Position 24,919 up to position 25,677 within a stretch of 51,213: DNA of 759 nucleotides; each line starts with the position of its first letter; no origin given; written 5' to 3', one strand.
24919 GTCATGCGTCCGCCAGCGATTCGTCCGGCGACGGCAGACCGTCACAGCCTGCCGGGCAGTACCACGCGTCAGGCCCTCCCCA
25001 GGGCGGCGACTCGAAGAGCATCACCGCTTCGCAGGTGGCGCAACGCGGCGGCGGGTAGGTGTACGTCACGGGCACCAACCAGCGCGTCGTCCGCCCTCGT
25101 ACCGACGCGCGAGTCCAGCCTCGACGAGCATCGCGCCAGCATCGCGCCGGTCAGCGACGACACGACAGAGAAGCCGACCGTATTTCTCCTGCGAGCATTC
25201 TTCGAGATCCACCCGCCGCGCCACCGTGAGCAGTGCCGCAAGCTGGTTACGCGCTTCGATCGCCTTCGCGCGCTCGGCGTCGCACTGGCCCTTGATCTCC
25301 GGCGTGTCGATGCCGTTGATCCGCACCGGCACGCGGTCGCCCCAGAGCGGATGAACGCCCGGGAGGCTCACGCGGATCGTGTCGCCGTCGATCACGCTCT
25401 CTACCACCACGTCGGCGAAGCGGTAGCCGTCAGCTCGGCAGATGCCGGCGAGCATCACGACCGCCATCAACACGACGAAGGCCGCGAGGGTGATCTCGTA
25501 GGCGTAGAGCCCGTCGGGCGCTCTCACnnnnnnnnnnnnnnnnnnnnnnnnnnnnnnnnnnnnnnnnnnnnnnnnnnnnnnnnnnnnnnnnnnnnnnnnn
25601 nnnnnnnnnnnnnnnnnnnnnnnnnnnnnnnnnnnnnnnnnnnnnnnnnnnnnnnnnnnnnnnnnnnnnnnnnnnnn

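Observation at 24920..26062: Holin-like gene, lipoprotein, membrane-anchored SNase-type nuclease and Zn-ribbon gene chained by GTGA overlaps at the end of the late operon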

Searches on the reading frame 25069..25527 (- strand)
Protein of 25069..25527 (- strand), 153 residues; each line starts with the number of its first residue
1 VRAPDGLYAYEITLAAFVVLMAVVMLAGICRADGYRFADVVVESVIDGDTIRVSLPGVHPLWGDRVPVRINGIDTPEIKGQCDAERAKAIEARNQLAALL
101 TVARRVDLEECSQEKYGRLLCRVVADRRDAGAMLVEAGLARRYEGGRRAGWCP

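Call 9: search_protein_families(library=pfam, max_evalue=1, proteins=[window:25069-25527:-])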
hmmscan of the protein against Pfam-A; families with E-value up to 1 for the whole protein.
seq(153 aa): 1 family
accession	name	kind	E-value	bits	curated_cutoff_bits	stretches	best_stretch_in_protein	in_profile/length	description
PF00565.23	SNase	-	3e-08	34.5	21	1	68-144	2-78/107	Staphylococcal nuclease homologue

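Call 10: search_protein_families(library=phrogs, max_evalue=0.1, proteins=[window:25069-25527:-])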
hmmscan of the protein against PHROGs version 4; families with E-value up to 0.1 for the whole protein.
seq(153 aa): 4 families
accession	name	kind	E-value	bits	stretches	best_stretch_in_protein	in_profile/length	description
phrog_452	-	DNA, RNA and nucleotide metabolism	2.4e-18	67.6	1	32-148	63-182/201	endonuclease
phrog_18798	-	unknown function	4.7e-10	40.8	1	41-145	8-106/124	-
phrog_8809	-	unknown function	2.2e-09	35.9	1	41-144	1102-1205/2317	-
phrog_20876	-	DNA, RNA and nucleotide metabolism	1.4e-05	25.2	1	36-127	164-244/395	nuclease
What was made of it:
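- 25066..25527 (-): Gene C: 153-aa exported staphylococcal-nuclease-family enzyme. Hydrophobic N-terminal export signal at residues 12-30, probable cleavage at CRA|DG, and an SNase OB-fold with all catalytic and Ca-binding residues. Pfam PF00565 3e-8 and phrog_452 2e-18 (calls 9-10).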

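Call 12: search_dna_similar(query=window:25069-25527:-, collection=phages, mode=protein, max_rows=40, max_evalue=0.001)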
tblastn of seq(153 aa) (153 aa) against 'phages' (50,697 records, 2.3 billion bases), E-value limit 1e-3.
Records with a match: 210; places in all: 210; records where one place covers at least 80% of the query: 0.
Best place of each record, by identity: <60% 210.
By first word of the organism name: Synechococcus 109; Cyanophage 55; Prochlorococcus 20; Rhizobium 10; Marine 6; Bacillus 4; Bacteriophage 2; Dinoroseobacter 1; Sulfurimonas 1; Microcystis 1; and 1 more.
By host as written in the record: - 75; Synechococcus 46; Synechococcus sp. WH8102 16; Synechococcus sp. WH7803 13; Synechococcus sp. 8; Prochlorococcus sp. MED4 4; Prochlorococcus sp. NATL2A 4; Synechococcus sp. WH8109 4; and 26 more.
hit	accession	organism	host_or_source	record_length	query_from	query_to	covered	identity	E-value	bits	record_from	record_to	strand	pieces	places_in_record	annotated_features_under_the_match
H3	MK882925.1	Dinoroseobacter phage vB_DshS-R4C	Dinoroseobacter shibae DFL12.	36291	38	152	75%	39.8%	7e-5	47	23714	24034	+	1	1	hypothetical protein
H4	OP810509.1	Sulfurimonas phage SNW-1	Sulfurimonas indica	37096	36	152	76%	37.5%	3e-19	88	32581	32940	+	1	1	thermonuclease family protein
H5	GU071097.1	Synechococcus phage S-SSM5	Synechococcus sp. WH8102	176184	35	148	75%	35.2%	5e-4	45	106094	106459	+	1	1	hypothetical protein (x2)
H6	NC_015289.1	Synechococcus phage S-SSM5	Synechococcus sp. WH8102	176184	35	148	75%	35.2%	5e-4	45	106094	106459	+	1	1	endonuclease | hypothetical protein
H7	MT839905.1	Bacteriophage sp.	human fecal samples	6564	39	152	75%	35.0%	8e-7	53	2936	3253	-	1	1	record has no annotation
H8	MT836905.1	Bacteriophage sp.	human fecal samples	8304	42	152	73%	35.3%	6e-6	50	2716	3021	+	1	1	record has no annotation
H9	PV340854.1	Synechococcus phage Sf-FP1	Synechococcus sp. WH8102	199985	30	148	78%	32.8%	1e-4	47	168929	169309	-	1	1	endonuclease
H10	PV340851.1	Synechococcus phage Sf-CH3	Synechococcus sp. WH8102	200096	30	148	78%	32.8%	1e-4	47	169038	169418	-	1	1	endonuclease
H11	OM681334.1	Microcystis phage vB_MweS-yong2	Microcystis sp.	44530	45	152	71%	36.1%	7e-8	56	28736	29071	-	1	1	endonuclease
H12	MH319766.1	Marine virus AG-345-P14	single cell amplified by WGA-X; seawater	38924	31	148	77%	32.8%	3e-4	45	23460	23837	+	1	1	record has no annotation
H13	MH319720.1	Marine virus AG-345-D19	single cell amplified by WGA-X; seawater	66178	31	148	77%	32.8%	4e-4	45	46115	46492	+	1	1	record has no annotation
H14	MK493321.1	Cyanophage S-RIM4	Synechococcus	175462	30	148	78%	32.0%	1e-5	49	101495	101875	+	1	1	hypothetical protein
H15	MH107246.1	Synechococcus phage S-B64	Synechococcus sp. WH8102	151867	30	148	78%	32.0%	2e-5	49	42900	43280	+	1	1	endonuclease | hypothetical protein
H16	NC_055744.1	Synechococcus phage S-B64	Synechococcus sp. WH8102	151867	30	148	78%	32.0%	2e-5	49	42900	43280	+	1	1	endonuclease | hypothetical protein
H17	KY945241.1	Synechococcus phage S-H35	Synechococcus sp. WH8102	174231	30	148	78%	32.0%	2e-5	49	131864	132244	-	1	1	endonuclease | hypothetical protein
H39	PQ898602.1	Synechococcus phage S-SCSM2R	Synechococcus sp. WH7803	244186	35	148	75%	33.3%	3e-4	45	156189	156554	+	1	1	YncB | holin-like protein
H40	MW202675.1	Caudoviricetes sp.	Manatee Spring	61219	42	152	73%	34.2%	5e-13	71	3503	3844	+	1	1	nuclease-like protein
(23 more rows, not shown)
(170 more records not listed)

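Call 13: find_homologous_proteins(query=window:25069-25527:-, max_evalue=0.001)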
Query seq(153 aa) (153 aa): 359 proteins with E <= 0.001 among 1171 candidates; the best 120 are listed.
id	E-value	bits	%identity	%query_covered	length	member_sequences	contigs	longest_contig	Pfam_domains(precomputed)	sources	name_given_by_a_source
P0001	1.5e-94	332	99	100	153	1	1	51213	PF00565.24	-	-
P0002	3.4e-50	188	71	78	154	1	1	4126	-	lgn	-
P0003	5.5e-27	113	50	77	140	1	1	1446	PF00565.24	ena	-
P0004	2.3e-25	107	43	90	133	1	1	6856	PF00565.24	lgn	-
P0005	4.8e-22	96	45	69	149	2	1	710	PF00565.24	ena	-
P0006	6.5e-21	93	37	92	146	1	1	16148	PF00565.24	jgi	jgi:endonuclease YncB( thermonuclease family)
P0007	3.7e-18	84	40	84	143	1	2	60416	PF00565.24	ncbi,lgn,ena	-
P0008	4.1e-18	84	40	87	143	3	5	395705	PF00565.24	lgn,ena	-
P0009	2.4e-17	81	38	85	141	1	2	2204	PF00565.24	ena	-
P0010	3.2e-17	81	49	71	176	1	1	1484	PF00565.24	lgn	-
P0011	6.4e-17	80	38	85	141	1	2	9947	PF00565.24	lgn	-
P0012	9.7e-17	79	43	73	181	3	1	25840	-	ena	-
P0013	1.8e-15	75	49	72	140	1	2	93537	PF00565.24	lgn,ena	-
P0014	5.1e-15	74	39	73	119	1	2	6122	PF00565.24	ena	-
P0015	6.6e-15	73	37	89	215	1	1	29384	PF00565.24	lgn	-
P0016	6.7e-15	73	45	73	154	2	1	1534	PF00565.24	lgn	-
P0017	9.5e-15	73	44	71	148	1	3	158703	PF00565.24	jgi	jgi:micrococcal nuclease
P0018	1.2e-14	72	38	92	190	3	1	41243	PF00565.24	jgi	-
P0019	1.8e-14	72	40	90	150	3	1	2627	PF00565.24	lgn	-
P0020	1.9e-14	72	39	77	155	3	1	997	PF00565.24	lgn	-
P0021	6.2e-14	70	44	78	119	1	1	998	PF00565.24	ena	-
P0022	9.8e-14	69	37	89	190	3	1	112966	PF00565.24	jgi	-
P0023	2.0e-13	69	48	69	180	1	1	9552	PF00565.24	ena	-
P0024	2.0e-13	68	43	71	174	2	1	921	PF00565.24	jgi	jgi:endonuclease YncB( thermonuclease family)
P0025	2.0e-13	68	41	73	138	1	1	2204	PF00565.24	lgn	-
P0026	2.3e-13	68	41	73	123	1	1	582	PF00565.24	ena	-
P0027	3.1e-13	68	44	78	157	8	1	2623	PF00565.24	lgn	-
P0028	3.6e-13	68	40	73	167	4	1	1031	PF00565.24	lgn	-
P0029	4.7e-13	67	37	73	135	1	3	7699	PF00565.24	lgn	-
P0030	8.3e-13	66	42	71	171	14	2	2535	PF00565.24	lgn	-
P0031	8.9e-13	66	41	71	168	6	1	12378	PF00565.24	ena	-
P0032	9.0e-13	66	44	69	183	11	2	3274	PF00565.24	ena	-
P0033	9.0e-13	66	43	71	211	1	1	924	PF00565.24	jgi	jgi:endonuclease YncB( thermonuclease family)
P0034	1.1e-12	66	38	73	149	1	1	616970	PF00565.24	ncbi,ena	-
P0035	1.9e-12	65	45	68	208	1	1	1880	PF00565.24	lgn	-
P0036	2.1e-12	65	42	73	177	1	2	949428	PF00565.24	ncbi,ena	-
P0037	2.2e-12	65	47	71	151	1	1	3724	PF00565.24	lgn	-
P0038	2.2e-12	65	45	70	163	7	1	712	PF00565.24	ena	-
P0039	2.4e-12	65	39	70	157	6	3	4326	PF00565.24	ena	-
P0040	2.5e-12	65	45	68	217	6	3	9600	PF00565.24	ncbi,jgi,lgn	jgi:micrococcal nuclease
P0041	3.0e-12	65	42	82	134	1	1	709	PF00565.24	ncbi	-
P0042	3.6e-12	64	38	71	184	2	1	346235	PF00565.24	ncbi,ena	-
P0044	3.9e-12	64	44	73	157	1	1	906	PF00565.24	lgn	-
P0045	4.1e-12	64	39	80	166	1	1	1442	PF00565.24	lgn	-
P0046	4.3e-12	64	41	69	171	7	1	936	PF00565.24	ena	-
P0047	4.9e-12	64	43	68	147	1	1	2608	PF00565.24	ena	-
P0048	5.4e-12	64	42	72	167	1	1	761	PF00565.24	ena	-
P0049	5.7e-12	64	44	68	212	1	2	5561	PF00565.24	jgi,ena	jgi:endonuclease YncB( thermonuclease family)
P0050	5.8e-12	64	43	69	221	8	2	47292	PF00565.24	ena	-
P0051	6.3e-12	64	44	70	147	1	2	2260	PF00565.24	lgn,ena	-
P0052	6.3e-12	64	44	70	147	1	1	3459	PF00565.24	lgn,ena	-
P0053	6.5e-12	64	43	70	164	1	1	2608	PF00565.24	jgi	-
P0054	6.8e-12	64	37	92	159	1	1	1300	PF00565.24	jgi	jgi:endonuclease YncB( thermonuclease family)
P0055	7.3e-12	63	44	68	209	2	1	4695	PF00565.24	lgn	-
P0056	8.2e-12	63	38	70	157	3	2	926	PF00565.24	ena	-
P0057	8.7e-12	63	43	70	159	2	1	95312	PF00565.24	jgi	-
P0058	8.7e-12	63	44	68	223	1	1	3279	PF00565.24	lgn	-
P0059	9.3e-12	63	43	73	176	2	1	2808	PF00565.24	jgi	-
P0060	1.0e-11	63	45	71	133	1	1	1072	PF00565.24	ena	-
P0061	1.2e-11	63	44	68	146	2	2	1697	PF00565.24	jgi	jgi:micrococcal nuclease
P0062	1.2e-11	63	43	71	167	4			PF00565.24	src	-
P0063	1.3e-11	63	40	71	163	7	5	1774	PF00565.24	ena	-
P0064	1.3e-11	63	42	71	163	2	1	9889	PF00565.24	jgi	jgi:endonuclease YncB( thermonuclease family)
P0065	1.7e-11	62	44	70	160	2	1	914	PF00565.24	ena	-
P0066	1.8e-11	62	44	70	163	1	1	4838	PF00565.24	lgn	-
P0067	2.0e-11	62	37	80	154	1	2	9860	PF00565.24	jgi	jgi:endonuclease YncB( thermonuclease family)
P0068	2.0e-11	62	41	71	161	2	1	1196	PF00565.24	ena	-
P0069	2.1e-11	62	37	80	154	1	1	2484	PF00565.24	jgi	jgi:endonuclease YncB( thermonuclease family)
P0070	2.1e-11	62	45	69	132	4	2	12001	PF00565.24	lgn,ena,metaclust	metaclust:\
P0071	2.1e-11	62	38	70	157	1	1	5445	PF00565.24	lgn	-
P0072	2.2e-11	62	43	71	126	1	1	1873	PF00565.24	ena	-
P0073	2.4e-11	62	45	71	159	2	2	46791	PF00565.24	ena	-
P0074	2.4e-11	62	38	75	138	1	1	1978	PF00565.24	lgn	-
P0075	2.8e-11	62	36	73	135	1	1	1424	PF00565.24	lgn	-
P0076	3.0e-11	61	42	73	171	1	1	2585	PF00565.24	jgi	jgi:endonuclease YncB( thermonuclease family)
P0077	3.7e-11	61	40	73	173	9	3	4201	PF00565.24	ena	-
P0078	3.8e-11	61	43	68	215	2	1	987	PF00565.24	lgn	-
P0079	3.8e-11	61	40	74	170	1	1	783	PF00565.24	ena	-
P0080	4.1e-11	61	38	68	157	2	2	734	PF00565.24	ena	-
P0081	4.8e-11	61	44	69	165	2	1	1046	PF00565.24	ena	-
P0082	4.9e-11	61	42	68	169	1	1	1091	PF00565.24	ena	-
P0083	5.4e-11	61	37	73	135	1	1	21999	PF00565.24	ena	-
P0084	5.8e-11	60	42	71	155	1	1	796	PF00565.24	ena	-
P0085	6.0e-11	60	38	80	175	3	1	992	PF00565.24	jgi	-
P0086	6.4e-11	60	38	80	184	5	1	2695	PF00565.24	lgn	-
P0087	6.5e-11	60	42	68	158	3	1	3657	PF00565.24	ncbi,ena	-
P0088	6.8e-11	60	44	70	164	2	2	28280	PF00565.24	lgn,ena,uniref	uniref:TNase-like domain-containing protein n=1 Tax=viral metagenome TaxID=1070528 RepID=A0A6C0HI73_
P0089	6.9e-11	60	43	70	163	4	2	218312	PF00565.24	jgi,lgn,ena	-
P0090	7.1e-11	60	44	70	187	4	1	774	PF00565.24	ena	-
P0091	7.3e-11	60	43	70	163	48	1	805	PF00565.24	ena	-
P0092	7.3e-11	60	39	80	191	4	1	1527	PF00565.24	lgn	-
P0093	7.5e-11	60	42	68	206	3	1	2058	PF00565.24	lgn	-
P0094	8.6e-11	60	43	70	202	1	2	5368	PF00565.24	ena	-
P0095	9.3e-11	60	38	73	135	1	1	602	PF00565.24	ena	-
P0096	9.8e-11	60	36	68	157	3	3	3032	PF00565.24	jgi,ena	-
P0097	1.1e-10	60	35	92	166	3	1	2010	PF00565.24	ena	-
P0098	1.1e-10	60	45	55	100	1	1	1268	PF00565.24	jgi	jgi:endonuclease YncB( thermonuclease family)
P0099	1.2e-10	60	38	70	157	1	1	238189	PF00565.24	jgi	jgi:micrococcal nuclease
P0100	1.3e-10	59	39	73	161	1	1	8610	PF00565.24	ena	-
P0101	1.3e-10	59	43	68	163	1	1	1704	PF00565.24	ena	-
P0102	1.5e-10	59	38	82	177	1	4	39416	PF00565.24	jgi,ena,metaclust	metaclust:\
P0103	1.5e-10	59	40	70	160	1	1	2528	PF00565.24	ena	-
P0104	1.9e-10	59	43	70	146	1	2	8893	PF00565.24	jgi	jgi:endonuclease YncB( thermonuclease family)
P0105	1.9e-10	59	35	90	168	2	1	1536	PF00565.24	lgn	-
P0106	2.0e-10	59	36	73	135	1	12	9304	PF00565.24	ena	-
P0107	2.0e-10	59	41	70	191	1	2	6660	PF00565.24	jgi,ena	-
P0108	2.1e-10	59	41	70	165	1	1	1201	PF00565.24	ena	-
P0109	2.2e-10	59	40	69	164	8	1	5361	PF00565.24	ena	-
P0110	2.4e-10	59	34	88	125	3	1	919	PF00565.24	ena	-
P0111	2.4e-10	58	36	89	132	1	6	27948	PF00565.24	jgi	jgi:micrococcal nuclease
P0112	2.4e-10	58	36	71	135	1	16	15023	PF00565.24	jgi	jgi:micrococcal nuclease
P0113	2.5e-10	58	36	71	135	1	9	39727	PF00565.24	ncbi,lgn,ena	-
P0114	2.5e-10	58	43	70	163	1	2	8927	PF00565.24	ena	-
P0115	2.6e-10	58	38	74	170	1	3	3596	PF00565.24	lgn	-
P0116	2.7e-10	58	40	70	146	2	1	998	PF00565.24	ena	-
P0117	2.7e-10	58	36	73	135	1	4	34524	PF00565.24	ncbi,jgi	jgi:endonuclease YncB( thermonuclease family)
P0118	2.9e-10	58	42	70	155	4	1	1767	PF00565.24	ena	-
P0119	3.0e-10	58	42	71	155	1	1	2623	PF00565.24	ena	-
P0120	3.0e-10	58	38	68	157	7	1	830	PF00565.24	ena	-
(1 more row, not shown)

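Call 14: find_encoding_contigs(protein=P0001, flank=10000, max_places=3)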
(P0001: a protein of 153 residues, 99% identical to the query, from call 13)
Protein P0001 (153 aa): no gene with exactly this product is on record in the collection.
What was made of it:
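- Tried and rejected: Look-up of the window's own nuclease was not on record (call 14).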

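Call 15: find_encoding_contigs(protein=P0002, flank=10000, max_places=3)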
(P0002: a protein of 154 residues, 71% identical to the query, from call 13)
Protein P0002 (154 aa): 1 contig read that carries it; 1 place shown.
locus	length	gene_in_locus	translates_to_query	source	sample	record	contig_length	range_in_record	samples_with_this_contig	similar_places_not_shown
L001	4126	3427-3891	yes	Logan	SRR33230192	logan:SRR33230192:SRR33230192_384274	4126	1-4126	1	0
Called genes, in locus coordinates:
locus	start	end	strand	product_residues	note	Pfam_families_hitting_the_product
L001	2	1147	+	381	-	?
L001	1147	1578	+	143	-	-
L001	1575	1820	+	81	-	-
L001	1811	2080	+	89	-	-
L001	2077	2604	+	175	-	PF05838:Glyco_hydro_108, PF01471:PG_binding_1 (faint), PF09374:PG_binding_3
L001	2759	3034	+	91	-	-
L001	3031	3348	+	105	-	-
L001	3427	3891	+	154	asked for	-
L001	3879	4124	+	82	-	?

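Call 19: find_related_loci(query=window:25069-25527:-, collection=viral_contigs, flank=6000)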
Query seq(153 aa) (153 aa) in viral_contigs; peptide patterns used: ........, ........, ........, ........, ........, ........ (x = any residue, [..] = any of these).
4 stretches matched a pattern, but none encodes a relative of the query by tblastn (E <= 1e-3).

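Call 26: get_annotated_region(hit=H4, flank=4000)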
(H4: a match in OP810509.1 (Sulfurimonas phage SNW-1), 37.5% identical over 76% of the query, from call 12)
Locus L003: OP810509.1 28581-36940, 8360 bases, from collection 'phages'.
description: Sulfurimonas phage SNW-1, complete genome.
organism: Sulfurimonas phage SNW-1 (NCBI taxid 2996073)
taxonomy: Viruses; Duplodnaviria; Heunggongvirae; Uroviricota; Caudoviricetes
host: Sulfurimonas indica; source: sulfide chimney; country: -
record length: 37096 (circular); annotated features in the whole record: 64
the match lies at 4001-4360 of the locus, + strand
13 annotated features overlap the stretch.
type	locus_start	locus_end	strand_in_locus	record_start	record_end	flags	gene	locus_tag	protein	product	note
CDS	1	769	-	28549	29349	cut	-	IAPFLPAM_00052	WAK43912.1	hypothetical protein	-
CDS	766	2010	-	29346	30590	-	dnaB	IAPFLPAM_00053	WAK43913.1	replicative DNA helicase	-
CDS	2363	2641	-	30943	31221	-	-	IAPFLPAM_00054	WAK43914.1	hypothetical protein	-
CDS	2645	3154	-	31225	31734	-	-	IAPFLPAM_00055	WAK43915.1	regulatory protein CII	-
CDS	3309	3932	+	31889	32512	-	-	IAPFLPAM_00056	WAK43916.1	DNA polymerase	-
CDS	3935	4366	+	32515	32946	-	-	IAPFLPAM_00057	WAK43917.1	thermonuclease family protein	-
CDS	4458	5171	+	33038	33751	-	-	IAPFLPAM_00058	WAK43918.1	hypothetical protein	TIGR04255 family protein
CDS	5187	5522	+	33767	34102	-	-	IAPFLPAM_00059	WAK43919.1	hypothetical protein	-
CDS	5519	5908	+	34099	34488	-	-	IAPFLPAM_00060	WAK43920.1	hypothetical protein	-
CDS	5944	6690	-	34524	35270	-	-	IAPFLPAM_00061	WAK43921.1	hypothetical protein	-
CDS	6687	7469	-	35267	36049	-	-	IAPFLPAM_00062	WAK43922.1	aminotransferase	-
CDS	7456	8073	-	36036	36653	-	-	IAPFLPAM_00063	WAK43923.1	hypothetical protein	-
CDS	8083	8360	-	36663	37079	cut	-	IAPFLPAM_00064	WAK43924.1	HTH transcriptional regulator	-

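Call 27: get_annotated_region(hit=H40, flank=4000)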
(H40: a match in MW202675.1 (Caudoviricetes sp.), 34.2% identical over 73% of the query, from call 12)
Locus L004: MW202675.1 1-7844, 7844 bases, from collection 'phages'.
description: Myoviridae sp. isolate ct7L0027, complete genome.
organism: Caudoviricetes sp. (NCBI taxid 2832643)
taxonomy: Viruses; Duplodnaviria; Heunggongvirae; Uroviricota; Caudoviricetes
host: -; source: Manatee Spring; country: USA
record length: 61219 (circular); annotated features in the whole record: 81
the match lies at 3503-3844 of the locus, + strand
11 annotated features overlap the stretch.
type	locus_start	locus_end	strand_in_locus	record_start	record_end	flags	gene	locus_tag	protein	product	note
CDS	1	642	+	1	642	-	-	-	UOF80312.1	hypothetical protein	-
CDS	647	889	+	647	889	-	-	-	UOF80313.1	hypothetical protein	-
CDS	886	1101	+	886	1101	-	-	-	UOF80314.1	hypothetical protein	-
CDS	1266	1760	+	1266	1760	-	-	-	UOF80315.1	hypothetical protein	-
CDS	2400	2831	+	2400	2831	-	-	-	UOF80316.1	hypothetical protein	-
CDS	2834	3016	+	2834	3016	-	-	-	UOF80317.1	hypothetical protein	-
CDS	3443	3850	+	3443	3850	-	-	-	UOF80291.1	nuclease-like protein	-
CDS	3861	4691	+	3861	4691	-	-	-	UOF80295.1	chitinase A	-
CDS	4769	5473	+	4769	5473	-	-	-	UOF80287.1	hypothetical protein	-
CDS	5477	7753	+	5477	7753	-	-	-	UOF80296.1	phage stabilization protein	-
CDS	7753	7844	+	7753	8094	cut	-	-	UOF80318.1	hypothetical protein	-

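Call 30: find_encoding_contigs(protein=P0004, flank=6000, max_places=2)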
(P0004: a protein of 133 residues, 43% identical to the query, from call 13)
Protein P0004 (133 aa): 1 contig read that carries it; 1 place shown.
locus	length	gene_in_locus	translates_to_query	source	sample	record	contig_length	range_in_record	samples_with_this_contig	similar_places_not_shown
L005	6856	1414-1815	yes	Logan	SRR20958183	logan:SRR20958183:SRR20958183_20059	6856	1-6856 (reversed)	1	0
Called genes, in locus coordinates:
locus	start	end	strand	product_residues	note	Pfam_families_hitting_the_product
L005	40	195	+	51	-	-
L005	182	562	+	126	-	-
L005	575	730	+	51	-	-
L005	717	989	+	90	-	-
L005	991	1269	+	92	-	-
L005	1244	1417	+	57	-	-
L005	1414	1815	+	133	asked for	PF00565:SNase (weak)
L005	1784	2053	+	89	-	-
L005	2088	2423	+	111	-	-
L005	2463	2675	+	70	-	-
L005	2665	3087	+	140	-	-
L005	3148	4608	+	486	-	PF03237:Terminase_6N, PF17289:Terminase_6C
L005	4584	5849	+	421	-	PF06381:Phage_portal_3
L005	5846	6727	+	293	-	PF04233:Phage_Mu_F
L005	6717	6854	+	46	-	?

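Call 31: find_encoding_contigs(protein=P0006, flank=6000, max_places=2)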
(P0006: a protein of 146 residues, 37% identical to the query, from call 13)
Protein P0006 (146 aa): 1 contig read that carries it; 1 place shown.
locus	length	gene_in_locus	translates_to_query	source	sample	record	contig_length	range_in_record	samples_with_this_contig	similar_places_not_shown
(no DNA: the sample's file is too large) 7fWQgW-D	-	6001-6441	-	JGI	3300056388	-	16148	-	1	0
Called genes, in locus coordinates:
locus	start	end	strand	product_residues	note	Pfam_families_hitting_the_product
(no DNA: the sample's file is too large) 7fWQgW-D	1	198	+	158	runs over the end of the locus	-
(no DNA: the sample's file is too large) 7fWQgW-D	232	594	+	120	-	-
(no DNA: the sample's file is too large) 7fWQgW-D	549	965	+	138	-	PF14464:Prok-JAB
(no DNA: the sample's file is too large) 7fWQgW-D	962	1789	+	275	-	-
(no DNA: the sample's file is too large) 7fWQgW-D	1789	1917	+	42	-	-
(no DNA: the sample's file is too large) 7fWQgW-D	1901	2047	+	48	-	-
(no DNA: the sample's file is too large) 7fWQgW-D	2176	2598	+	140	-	-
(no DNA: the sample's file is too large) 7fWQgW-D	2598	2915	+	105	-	-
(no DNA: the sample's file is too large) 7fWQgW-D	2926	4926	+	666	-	PF23899:SU10_portal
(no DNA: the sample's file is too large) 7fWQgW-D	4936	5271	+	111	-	-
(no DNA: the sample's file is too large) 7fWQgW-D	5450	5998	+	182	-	-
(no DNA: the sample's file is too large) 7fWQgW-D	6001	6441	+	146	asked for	PF00565:SNase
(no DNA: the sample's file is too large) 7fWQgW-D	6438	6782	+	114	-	-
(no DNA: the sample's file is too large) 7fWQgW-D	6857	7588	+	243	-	-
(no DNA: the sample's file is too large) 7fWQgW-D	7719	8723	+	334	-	-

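Call 32: find_encoding_contigs(protein=P0012, flank=6000, max_places=2)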
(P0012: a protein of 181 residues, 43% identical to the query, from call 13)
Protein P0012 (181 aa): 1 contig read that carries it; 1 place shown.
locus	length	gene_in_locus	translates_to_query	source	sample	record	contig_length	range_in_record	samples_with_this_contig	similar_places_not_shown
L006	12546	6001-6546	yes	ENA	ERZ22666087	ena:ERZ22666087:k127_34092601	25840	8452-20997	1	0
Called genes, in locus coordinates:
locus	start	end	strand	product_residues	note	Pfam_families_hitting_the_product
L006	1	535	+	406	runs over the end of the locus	PF00291:PALP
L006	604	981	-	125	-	PF09996:DUF2237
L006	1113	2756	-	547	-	PF00528:BPD_transp_1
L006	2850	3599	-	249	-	PF00121:TIM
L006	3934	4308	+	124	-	PF07784:DUF1622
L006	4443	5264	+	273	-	PF12787:EcsC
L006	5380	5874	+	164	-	PF07007:LprI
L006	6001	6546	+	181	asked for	-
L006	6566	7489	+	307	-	PF00378:ECH_1, PF16113:ECH_2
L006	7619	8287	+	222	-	PF03006:HlyIII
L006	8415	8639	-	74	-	-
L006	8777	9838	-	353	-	PF01965:DJ-1_PfpI (weak), PF12833:HTH_18, PF00165:HTH_AraC (weak)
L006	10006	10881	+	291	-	PF02129:Peptidase_S15 (faint), PF00561:Abhydrolase_1, PF12146:Hydrolase_4, PF12697:Abhydrolase_6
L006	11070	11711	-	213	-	PF01081:Aldolase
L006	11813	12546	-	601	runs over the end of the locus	PF00920:ILVD_EDD_N, PF24877:ILV_EDD_C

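Call 39: search_protein_families(library=ncbifam, max_evalue=0.1, proteins=[window:25069-25527:-])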
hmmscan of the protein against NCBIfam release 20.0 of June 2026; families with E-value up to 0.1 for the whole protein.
seq(153 aa): 2 families
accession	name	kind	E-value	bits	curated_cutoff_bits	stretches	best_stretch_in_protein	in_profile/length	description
NF047694.1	TnucaseNucIStaph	equivalog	4.1e-07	29.7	250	1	38-142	45-146/175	thermonuclease NucI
NF047969.1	CaNuclEcnA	equivalog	1.2e-06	28.5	180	1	42-84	9-45/151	calcium-activated nuclease EcnA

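Call 40: search_protein_families(library=padloc, max_evalue=0.01, proteins=[window:25069-25527:-])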
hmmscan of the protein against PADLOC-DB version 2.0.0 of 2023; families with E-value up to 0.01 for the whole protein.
seq(153 aa): 1 family
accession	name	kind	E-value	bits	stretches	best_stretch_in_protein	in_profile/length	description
PDLC01096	C3a212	-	0.00016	19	1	40-123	48-128/279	SNc+LTD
